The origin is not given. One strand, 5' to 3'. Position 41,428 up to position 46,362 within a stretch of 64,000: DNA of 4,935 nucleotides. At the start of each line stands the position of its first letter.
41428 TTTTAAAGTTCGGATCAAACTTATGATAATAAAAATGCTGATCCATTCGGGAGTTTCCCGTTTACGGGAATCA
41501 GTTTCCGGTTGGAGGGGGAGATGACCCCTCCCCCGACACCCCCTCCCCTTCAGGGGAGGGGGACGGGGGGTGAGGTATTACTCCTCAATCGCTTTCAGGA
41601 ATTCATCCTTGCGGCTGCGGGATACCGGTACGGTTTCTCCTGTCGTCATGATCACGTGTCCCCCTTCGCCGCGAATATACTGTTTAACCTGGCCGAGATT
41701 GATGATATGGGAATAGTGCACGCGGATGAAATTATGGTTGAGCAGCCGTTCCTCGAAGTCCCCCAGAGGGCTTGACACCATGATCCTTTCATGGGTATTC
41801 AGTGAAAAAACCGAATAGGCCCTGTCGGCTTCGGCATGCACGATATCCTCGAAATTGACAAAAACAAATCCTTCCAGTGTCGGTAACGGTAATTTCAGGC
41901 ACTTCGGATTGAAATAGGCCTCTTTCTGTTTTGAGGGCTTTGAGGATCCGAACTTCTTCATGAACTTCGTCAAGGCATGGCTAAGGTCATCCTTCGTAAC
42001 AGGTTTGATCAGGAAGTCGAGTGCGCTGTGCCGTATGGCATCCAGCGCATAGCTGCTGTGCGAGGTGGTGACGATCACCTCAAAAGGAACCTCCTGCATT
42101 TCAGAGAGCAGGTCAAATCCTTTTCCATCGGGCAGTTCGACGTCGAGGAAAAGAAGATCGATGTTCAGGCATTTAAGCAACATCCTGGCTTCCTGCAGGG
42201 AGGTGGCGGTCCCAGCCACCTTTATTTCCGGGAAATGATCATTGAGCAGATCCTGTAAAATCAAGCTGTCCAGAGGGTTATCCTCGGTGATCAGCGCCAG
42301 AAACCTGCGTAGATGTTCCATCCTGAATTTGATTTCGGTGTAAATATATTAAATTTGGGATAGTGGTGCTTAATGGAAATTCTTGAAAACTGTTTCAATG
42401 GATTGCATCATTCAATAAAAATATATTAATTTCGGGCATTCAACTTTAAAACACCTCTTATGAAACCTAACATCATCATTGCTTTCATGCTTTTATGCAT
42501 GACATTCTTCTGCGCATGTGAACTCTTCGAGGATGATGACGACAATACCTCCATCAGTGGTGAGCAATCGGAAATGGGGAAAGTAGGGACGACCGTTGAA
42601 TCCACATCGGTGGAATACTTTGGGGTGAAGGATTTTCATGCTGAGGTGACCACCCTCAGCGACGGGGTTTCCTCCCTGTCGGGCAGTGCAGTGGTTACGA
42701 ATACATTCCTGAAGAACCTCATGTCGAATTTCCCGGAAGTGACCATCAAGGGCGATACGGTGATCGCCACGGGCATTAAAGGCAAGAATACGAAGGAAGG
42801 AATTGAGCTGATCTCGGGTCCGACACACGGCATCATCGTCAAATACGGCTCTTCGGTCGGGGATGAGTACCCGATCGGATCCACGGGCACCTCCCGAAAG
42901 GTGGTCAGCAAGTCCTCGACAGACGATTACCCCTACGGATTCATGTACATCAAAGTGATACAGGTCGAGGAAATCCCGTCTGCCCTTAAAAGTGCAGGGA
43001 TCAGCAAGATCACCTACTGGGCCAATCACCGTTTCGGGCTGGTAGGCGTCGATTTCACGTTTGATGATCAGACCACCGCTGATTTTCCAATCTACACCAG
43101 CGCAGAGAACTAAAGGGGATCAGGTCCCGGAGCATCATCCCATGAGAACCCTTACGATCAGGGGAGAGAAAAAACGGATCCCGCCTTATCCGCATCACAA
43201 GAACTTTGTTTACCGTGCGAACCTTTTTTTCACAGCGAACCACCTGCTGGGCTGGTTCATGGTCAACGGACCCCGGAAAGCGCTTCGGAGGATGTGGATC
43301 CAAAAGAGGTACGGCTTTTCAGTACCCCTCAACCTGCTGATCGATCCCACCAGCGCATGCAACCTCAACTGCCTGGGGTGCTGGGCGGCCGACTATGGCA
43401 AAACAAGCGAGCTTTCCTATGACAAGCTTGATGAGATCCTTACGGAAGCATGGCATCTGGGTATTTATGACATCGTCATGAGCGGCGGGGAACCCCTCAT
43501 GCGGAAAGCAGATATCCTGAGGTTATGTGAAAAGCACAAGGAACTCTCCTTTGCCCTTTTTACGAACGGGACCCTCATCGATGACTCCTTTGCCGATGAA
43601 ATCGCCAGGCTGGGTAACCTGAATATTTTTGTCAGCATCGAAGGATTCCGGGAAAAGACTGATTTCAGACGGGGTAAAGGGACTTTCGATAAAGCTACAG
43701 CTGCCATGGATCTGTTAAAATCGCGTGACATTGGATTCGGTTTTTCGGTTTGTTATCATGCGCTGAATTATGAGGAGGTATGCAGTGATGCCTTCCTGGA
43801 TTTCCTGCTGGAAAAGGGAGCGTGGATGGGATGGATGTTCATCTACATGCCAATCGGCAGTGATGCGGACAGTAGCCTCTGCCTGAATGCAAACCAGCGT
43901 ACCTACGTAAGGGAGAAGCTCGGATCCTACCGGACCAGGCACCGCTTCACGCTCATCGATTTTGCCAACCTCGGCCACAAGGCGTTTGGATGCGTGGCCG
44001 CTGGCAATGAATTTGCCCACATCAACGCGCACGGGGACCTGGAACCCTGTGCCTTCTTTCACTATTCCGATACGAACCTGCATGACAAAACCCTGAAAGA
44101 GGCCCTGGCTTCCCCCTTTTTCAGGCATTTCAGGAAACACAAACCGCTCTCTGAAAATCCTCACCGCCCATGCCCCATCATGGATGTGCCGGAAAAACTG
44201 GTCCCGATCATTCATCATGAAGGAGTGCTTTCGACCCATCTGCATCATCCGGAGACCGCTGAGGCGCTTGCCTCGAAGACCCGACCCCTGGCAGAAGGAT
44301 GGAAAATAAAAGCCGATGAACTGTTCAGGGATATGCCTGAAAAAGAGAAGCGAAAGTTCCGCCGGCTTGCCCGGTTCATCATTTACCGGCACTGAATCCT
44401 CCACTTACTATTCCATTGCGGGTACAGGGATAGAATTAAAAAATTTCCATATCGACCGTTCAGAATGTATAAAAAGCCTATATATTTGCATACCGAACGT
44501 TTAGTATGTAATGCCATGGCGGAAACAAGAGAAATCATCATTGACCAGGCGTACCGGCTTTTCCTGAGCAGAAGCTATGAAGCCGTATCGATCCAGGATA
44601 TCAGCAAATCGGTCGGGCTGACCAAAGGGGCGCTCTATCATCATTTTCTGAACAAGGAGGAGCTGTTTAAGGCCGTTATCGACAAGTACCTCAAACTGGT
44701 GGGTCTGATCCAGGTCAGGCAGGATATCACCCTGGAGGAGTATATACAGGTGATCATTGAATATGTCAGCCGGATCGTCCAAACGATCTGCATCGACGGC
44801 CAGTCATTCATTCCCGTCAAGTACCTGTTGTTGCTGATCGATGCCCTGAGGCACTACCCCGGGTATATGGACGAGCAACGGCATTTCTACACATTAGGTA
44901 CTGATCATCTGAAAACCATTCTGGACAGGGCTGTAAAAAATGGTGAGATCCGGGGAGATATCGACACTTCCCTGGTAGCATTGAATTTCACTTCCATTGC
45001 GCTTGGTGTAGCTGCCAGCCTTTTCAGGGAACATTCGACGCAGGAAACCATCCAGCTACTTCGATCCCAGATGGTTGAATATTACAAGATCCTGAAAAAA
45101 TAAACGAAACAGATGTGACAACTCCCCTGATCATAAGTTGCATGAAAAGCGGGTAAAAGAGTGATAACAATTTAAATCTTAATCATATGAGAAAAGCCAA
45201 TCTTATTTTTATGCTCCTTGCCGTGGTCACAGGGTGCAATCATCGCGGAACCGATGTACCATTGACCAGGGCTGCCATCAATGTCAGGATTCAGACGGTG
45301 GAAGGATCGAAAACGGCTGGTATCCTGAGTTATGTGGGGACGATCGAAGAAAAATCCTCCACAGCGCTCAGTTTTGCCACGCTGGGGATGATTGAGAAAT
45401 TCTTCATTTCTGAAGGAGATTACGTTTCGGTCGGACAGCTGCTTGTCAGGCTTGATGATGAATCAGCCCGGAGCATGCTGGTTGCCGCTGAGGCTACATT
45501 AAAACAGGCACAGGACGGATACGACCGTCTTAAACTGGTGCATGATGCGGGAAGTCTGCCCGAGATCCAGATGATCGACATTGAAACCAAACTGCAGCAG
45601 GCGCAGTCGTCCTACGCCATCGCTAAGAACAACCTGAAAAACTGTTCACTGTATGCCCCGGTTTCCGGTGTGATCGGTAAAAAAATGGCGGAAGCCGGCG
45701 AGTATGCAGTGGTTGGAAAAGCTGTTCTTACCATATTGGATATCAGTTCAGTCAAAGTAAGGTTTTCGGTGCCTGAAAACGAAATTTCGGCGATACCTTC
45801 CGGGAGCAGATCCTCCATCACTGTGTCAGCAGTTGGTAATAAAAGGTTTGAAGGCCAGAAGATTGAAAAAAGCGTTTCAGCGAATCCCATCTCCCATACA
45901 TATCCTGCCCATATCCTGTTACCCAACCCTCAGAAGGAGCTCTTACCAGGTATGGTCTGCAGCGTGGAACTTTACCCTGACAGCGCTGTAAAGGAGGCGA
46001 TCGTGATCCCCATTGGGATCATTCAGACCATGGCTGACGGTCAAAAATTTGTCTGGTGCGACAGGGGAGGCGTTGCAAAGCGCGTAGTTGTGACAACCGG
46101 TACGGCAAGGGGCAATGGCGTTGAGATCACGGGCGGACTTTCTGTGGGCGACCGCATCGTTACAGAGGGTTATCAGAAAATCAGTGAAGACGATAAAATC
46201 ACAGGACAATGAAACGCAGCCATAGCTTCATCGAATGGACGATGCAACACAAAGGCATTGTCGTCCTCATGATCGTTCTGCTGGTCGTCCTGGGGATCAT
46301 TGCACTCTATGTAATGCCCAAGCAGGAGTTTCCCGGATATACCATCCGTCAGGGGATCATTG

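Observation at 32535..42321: TPR hybrid kinase + LytTR regulator wired to two giant secreted proteins through a shared bipartite promoter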

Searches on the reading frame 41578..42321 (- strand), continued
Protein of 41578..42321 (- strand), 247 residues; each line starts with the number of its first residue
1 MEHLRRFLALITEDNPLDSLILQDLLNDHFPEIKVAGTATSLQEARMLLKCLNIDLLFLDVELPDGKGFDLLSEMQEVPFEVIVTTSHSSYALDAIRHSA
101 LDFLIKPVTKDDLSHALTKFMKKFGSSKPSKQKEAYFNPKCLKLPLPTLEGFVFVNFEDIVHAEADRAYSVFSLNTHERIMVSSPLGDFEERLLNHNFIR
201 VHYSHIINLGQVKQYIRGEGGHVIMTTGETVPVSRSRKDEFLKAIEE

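Call 68: find_encoding_contigs(protein=P0036, flank=10000, max_places=1)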
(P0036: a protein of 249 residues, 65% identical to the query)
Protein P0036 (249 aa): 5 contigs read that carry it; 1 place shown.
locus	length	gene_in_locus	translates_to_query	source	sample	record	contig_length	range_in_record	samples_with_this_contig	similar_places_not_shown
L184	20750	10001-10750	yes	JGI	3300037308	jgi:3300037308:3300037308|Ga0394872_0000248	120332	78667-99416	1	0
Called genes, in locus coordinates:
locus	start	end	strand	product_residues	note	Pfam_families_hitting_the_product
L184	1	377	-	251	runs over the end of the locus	-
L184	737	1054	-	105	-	-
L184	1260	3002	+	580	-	PF25470:DUF7901 (faint)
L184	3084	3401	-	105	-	-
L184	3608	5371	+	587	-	-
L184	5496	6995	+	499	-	PF13581:HATPase_c_2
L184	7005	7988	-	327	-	PF02518:HATPase_c, PF00072:Response_reg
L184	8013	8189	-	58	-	PF02518:HATPase_c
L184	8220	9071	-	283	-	PF00512:HisKA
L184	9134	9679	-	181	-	PF07719:TPR_2 (faint), PF13176:TPR_7 (faint), PF13181:TPR_8 (faint), PF13428:TPR_14 (faint), PF00515:TPR_1 (faint), PF13374:TPR_10 (faint), PF13424:TPR_12, PF13424:TPR_12 (weak), +1 more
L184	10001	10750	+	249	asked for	PF00072:Response_reg, PF04397:LytTR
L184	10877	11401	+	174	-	-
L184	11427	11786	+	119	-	-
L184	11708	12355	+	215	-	PF09603:Fib_succ_major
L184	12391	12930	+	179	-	-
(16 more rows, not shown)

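Call 69: find_encoding_contigs(protein=P0051, flank=10000, max_places=1)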
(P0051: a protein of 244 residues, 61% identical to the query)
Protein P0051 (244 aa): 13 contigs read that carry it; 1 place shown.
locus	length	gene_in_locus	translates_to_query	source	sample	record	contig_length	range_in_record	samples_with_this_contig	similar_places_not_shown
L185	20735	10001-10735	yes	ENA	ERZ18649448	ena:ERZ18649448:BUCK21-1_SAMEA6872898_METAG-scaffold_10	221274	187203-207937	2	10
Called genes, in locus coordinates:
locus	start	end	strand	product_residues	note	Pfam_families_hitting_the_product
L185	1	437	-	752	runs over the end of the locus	-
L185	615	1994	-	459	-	PF14870:PSII_BNR (faint), PF15902:Sortilin-Vps10 (faint), PF18962:Por_Secre_tail (weak)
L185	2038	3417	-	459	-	PF14870:PSII_BNR (faint), PF15902:Sortilin-Vps10 (faint), PF18962:Por_Secre_tail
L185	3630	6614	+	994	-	PF28559:TPR_SusR (faint), PF13424:TPR_12, PF13374:TPR_10 (weak), PF13424:TPR_12, PF00512:HisKA, PF02518:HATPase_c, PF00072:Response_reg, PF01627:Hpt (weak), +3 more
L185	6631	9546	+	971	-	PF21033:RMD1-3 (faint), PF13424:TPR_12 (weak), PF13424:TPR_12, PF13424:TPR_12, PF00512:HisKA, PF02518:HATPase_c, PF00072:Response_reg, PF01627:Hpt (weak), +7 more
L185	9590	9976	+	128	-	PF00072:Response_reg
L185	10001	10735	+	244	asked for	PF00072:Response_reg, PF04397:LytTR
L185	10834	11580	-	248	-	PF26696:PTL_trimer, PF07603:Lcl_C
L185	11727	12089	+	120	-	PF09603:Fib_succ_major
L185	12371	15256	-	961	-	-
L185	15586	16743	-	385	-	PF18845:baeRF_family3, PF18849:baeRF_family7 (faint)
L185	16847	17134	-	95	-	-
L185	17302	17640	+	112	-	-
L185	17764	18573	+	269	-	PF28492:Beta_helix_4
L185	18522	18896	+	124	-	PF18962:Por_Secre_tail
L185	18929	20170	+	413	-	PF18962:Por_Secre_tail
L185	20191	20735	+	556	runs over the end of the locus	PF02012:BNR (faint)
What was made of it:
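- On Hybrid (unorthodox) histidine kinases with HPt: The L185 kinases carry 'Hpt (weak)' (call 69).
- In L185 the genes form one operon, HK-HK-REC-LytTR, with Pfam Hpt (weak) on both kinases (call 69).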

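Call 77: search_solved_structures(query=window:41578-42318:-, max_evalue=0.001, show_alignments=0)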
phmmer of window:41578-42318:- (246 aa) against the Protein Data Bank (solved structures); distinct sequences matched with E-value up to 0.001: 53.
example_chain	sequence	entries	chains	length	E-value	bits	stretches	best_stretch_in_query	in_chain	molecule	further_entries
9qih_A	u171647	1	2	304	3.5e-10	43.6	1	18-133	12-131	SenB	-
6m8o_A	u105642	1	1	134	5.3e-10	43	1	8-119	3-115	DNA-binding response regulator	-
5ep0_A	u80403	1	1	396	2e-09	41.2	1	8-132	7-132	Putative repressor protein luxO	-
5lwk_A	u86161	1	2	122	8.2e-09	39.2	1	9-120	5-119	Transcriptional regulatory protein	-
4iga_A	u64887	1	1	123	5.5e-08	36.4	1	8-120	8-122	Chemotaxis protein CheY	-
1tmy_A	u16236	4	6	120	6.9e-08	36.1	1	9-120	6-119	CHEY PROTEIN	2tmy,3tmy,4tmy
3jte_A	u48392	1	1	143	1.2e-07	35.4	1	31-120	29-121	Response regulator receiver protein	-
1u0s_Y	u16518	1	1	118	1.2e-07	35.3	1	9-118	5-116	Chemotaxis protein cheY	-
3t8y_A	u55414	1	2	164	1.2e-07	35.3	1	7-109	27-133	Chemotaxis response regulator protein-glutamate methylesterase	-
5lwl_A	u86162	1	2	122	1.3e-07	35.2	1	9-119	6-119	Transcriptional regulatory protein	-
6ymz_A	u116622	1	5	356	1.3e-07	35.2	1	6-107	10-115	Protein-glutamate methylesterase/protein-glutamine glutaminase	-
1a2o_A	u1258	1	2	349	3.7e-07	33.7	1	8-107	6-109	CHEB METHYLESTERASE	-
6swl_A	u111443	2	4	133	5.2e-07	33.3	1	36-120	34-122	Two-component response regulator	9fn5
3c3w_A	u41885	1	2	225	5.6e-07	33.2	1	13-116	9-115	TWO COMPONENT TRANSCRIPTIONAL REGULATORY PROTEIN DEVR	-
3cfy_A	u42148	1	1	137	6.2e-07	33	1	42-122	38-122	Putative LuxO repressor protein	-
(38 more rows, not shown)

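Call 78: search_protein_families(library=ncbifam, proteins=[window:41578-42321:-], max_evalue=0.001)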
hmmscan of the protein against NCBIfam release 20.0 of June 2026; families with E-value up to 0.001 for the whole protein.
window:41578-42321:- (247 aa): 36 families (the best 25 are shown)
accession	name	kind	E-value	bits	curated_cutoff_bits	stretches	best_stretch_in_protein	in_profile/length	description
NF010684.1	PRK14084.1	equivalog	4.3e-23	82.4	375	1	9-243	3-250/254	response regulator transcription factor LytR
NF008677.0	PRK11697.1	equivalog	2.6e-22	79.4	246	1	9-236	4-226/238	two-component system response regulator BtsR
NF007467.0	PRK10046.1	equivalog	1.2e-13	51.2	264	1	28-123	25-124/226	two-component response regulator DpiA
NF041946.1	LuxO_transreg_Vib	equivalog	1.3e-12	47.2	800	1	33-133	23-124/463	quorum-sensing sigma-54 dependent transcriptional regulator LuxO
NF001965.0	PRK00742.1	subfamily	1.1e-11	44.6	293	1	10-123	7-126/357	chemotaxis-specific protein-glutamate methyltransferase CheB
NF047654.1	DiguCycDgcRLepto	equivalog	2.5e-10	39.7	500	1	10-110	6-109/295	diguanylate cyclase DgcR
NF009206.0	PRK12555.1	subfamily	3.9e-09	35.9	342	1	10-121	4-121/340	chemotaxis-specific protein-glutamate methyltransferase CheB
NF007750.0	PRK10430.1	equivalog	5.3e-09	35.9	262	1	29-123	23-123/239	two-component system response regulator DcuR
TIGR02956.1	TMAO_torS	equivalog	2.8e-08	32.4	676.5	1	9-126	704-825/967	TMAO reductase system sensor histidine kinase/response regulator TorS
NF011695.0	PRK15115.1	equivalog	8.2e-08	31.4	763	1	37-130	34-131/445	two-component system response regulator GlrR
NF006900.1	PRK09390.1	equivalog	1.4e-07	31.2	255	1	38-133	36-132/203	response regulator FixJ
NF033791.1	ActR_PrrA_rreg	equivalog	1.5e-06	28.3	250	1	11-122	7-118/173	ActR/PrrA/RegA family redox response regulator transcription factor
NF007969.0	PRK10693.1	equivalog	2.4e-06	26.8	329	1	10-110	11-112/337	two-component system response regulator RssB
NF007935.0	PRK10651.1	equivalog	3e-06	26.6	250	1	10-119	10-122/216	two-component system response regulator NarL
TIGR01818.1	ntrC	equivalog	4.5e-06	25.7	558.6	1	22-115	14-108/463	nitrogen regulation protein NR(I)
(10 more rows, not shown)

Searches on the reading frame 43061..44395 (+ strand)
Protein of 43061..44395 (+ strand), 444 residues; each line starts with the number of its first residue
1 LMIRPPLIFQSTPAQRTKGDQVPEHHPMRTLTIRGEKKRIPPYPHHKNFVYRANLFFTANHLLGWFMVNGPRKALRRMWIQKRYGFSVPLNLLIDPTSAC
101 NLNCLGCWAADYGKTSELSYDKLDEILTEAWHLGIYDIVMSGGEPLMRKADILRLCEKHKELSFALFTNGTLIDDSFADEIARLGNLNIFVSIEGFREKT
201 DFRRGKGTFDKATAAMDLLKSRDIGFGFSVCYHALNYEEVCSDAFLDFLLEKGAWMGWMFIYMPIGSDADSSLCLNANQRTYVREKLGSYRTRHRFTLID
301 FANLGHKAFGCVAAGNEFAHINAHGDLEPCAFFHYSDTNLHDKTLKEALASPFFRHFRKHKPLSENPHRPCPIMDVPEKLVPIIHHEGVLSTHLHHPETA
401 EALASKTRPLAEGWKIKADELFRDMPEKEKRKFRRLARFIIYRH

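Call 11: search_protein_families(library=pfam, proteins=[window:43061-44395:+])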
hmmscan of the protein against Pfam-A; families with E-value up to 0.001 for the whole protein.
window:43061-44395:+ (444 aa): 3 families
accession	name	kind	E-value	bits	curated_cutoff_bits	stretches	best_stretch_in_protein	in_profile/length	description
PF04055.27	Radical_SAM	-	1.4e-22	81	29.5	1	96-240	3-159/166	Radical SAM superfamily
PF13353.11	Fer4_12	-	1.8e-06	28.7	22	1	98-178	13-99/137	4Fe-4S single cluster domain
PF13186.11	SPASM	-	2.4e-05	25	21.5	1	311-362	1-57/67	Iron-sulfur cluster-binding domain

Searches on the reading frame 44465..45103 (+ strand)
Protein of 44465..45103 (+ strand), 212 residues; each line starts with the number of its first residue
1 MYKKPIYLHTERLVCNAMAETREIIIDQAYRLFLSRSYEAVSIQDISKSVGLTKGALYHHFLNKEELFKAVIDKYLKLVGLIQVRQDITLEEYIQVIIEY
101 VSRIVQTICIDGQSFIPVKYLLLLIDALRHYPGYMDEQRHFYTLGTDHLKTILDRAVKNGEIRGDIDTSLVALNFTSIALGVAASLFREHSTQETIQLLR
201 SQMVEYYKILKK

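Call 11: search_protein_families(library=pfam, proteins=[window:44465-45103:+])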
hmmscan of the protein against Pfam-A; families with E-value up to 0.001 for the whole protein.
window:44465-45103:+ (212 aa): 2 families
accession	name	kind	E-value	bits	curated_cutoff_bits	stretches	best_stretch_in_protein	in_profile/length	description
PF00440.29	TetR_N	-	1.7e-16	60.2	24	1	25-71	1-47/47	Bacterial regulatory proteins, tetR family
PF16859.10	TetR_C_11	-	6.9e-05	23.6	32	1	121-172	31-83/113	Tetracyclin repressor-like, C-terminal domain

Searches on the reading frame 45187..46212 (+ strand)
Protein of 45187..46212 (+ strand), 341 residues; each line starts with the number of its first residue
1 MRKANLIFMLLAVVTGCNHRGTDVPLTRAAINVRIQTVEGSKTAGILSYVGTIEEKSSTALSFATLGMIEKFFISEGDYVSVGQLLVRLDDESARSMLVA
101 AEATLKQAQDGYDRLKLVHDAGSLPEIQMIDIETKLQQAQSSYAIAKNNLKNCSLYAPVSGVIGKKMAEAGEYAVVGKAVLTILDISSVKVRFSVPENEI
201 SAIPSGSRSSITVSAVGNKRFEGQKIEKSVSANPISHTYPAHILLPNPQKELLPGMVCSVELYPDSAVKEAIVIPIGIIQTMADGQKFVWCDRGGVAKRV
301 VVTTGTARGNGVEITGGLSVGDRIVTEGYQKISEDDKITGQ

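Call 11: search_protein_families(library=pfam, proteins=[window:45187-46212:+])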
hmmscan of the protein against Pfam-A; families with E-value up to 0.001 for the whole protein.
window:45187-46212:+ (341 aa): 2 families
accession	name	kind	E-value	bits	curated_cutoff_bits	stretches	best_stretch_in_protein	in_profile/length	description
PF16576.10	HlyD_D23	-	6.1e-22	78.4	30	1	52-257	11-213/214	Barrel-sandwich domain of CusB or HlyD membrane-fusion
PF13437.12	HlyD_3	-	8.8e-12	46.1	22.2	1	155-255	2-106/106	HlyD family secretion protein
